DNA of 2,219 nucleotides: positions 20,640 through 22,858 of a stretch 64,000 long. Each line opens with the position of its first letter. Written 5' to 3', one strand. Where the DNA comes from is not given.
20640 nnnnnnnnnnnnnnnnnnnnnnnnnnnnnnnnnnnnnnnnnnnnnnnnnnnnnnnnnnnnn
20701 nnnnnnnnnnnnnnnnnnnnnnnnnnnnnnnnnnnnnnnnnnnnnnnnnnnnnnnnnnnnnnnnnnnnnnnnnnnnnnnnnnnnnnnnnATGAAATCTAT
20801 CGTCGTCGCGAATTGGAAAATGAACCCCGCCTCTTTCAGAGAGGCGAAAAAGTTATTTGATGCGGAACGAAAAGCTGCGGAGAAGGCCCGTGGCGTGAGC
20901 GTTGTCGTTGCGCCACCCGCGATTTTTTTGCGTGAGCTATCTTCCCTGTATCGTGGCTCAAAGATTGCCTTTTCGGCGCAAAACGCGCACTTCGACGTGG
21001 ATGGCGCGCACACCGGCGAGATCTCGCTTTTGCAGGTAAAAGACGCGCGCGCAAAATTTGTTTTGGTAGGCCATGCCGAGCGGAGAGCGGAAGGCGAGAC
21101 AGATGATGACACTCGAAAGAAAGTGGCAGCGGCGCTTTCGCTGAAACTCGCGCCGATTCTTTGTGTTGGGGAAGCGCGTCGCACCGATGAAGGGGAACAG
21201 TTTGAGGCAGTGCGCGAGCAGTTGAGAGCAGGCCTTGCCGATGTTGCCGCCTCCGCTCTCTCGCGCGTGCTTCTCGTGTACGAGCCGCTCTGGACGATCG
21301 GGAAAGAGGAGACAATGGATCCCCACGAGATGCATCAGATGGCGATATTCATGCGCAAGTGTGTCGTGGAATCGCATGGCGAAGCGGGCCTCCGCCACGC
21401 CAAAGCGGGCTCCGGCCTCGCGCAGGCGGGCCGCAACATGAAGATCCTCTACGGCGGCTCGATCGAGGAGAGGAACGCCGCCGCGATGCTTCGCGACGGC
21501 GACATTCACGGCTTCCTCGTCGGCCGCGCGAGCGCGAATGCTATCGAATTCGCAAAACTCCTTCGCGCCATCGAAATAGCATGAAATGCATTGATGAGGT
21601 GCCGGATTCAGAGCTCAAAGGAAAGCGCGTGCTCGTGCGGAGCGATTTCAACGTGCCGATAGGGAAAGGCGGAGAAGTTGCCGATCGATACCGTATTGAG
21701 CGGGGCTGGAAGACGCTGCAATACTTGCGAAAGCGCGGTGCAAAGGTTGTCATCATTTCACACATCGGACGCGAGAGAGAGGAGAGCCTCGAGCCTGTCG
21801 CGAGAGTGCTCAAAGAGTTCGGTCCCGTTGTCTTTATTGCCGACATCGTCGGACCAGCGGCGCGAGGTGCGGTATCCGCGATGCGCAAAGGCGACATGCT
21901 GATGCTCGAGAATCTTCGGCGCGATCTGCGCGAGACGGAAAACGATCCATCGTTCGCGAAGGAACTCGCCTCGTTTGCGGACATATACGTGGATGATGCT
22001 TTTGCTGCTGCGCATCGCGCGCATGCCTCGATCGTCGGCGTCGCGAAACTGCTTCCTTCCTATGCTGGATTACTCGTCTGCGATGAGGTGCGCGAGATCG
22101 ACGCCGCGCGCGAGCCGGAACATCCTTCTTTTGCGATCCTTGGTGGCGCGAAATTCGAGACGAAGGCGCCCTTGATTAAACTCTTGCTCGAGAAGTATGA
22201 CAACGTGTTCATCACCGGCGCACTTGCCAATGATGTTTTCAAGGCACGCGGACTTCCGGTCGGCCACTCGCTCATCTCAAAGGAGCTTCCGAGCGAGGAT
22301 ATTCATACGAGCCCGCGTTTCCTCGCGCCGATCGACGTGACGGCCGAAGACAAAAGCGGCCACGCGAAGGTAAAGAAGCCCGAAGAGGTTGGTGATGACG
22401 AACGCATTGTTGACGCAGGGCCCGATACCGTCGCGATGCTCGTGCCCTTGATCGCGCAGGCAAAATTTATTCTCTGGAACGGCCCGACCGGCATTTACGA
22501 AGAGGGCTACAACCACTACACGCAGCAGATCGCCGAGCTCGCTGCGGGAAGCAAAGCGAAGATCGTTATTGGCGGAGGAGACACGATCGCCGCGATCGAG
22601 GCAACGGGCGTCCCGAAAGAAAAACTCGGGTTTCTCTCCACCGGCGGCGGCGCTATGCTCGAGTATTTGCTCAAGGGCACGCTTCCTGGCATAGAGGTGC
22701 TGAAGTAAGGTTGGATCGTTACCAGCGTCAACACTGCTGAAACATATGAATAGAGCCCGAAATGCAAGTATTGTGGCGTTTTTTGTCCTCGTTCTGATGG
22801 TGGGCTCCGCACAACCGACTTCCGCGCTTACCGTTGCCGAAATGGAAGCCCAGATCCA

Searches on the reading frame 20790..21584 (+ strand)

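Call 24: search_protein_families(library=pfam, proteins=[window:20790-21584:+], max_evalue=0.0001)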
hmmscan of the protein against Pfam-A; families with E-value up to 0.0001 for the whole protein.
window:20790-21584:+ (264 aa): 1 family
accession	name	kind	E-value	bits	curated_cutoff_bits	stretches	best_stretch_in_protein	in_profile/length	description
PF00121.24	TIM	-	1.7e-63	214.8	20.1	1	4-260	2-244/245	Triosephosphate isomerase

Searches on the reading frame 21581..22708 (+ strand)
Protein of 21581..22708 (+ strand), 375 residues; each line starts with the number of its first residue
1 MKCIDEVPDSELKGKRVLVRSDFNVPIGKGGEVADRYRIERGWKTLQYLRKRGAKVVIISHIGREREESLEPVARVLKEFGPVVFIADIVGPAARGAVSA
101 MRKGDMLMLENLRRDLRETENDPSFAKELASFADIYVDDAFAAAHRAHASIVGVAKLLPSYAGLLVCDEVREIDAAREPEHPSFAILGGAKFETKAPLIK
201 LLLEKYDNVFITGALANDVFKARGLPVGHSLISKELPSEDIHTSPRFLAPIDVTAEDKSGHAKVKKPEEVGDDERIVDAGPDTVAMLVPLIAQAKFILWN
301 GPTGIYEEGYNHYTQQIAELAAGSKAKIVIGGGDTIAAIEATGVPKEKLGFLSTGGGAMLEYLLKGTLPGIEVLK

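Call 24: search_protein_families(library=pfam, proteins=[window:21581-22708:+], max_evalue=0.0001)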
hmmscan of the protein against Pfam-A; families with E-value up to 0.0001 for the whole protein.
window:21581-22708:+ (375 aa): 1 family
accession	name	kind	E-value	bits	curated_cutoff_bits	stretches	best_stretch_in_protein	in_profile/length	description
PF00162.24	PGK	-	8.6e-105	351.3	27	1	9-363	3-376/379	Phosphoglycerate kinase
